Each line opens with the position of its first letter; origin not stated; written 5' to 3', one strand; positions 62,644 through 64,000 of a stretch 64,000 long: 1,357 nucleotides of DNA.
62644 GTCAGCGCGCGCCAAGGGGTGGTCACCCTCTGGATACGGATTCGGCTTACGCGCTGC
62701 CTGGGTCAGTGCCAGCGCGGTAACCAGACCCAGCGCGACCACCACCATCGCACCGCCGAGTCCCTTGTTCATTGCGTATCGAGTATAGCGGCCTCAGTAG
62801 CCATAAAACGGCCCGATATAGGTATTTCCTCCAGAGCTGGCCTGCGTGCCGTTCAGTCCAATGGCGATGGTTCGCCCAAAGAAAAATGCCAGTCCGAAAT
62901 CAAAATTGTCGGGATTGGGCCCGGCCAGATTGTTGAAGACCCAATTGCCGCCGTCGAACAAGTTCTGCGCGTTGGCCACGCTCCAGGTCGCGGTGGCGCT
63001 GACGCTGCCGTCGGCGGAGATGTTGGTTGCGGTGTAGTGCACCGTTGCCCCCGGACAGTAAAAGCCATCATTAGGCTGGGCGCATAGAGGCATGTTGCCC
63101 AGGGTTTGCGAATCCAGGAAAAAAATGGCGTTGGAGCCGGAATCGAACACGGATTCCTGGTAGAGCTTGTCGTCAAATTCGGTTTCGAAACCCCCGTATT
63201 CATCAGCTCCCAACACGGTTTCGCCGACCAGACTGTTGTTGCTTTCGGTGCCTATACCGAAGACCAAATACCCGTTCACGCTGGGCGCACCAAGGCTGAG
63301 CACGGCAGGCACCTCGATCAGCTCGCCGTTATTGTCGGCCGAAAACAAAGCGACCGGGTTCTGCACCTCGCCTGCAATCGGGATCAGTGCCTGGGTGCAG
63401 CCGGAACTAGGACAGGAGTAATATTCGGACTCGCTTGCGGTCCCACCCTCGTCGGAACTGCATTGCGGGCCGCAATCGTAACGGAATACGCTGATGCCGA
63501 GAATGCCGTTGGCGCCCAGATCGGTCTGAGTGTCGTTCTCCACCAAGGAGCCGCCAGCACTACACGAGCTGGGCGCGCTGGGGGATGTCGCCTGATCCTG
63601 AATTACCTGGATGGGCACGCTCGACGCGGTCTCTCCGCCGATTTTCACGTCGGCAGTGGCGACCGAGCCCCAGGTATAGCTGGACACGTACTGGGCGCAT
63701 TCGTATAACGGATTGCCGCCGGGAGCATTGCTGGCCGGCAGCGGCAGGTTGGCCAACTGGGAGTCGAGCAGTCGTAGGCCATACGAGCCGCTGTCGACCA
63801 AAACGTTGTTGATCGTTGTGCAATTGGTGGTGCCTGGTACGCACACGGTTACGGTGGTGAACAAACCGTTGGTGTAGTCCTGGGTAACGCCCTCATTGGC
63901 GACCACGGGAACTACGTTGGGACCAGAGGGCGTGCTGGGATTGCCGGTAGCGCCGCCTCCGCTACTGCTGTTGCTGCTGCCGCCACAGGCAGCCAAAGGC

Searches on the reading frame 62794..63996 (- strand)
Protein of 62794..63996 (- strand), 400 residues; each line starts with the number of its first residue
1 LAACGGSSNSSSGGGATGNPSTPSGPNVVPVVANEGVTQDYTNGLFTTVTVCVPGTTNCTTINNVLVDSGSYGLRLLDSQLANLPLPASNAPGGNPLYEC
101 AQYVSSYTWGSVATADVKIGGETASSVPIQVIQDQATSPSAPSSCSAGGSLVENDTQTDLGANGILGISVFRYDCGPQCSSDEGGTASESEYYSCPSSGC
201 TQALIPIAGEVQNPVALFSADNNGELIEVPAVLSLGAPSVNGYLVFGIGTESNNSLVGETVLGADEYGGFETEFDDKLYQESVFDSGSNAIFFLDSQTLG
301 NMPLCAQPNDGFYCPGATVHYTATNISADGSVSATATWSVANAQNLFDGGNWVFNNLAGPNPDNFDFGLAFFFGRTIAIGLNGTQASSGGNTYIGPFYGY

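Call 20: search_protein_families(library=pfam, proteins=[window:62794-63996:-], max_evalue=0.0001)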
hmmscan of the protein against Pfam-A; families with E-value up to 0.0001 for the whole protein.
window:62794-63996:- (400 aa): 1 family
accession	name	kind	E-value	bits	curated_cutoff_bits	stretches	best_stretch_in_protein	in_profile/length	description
PF11925.13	DUF3443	-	2e-117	392.7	25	1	26-400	4-367/367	Protein of unknown function (DUF3443)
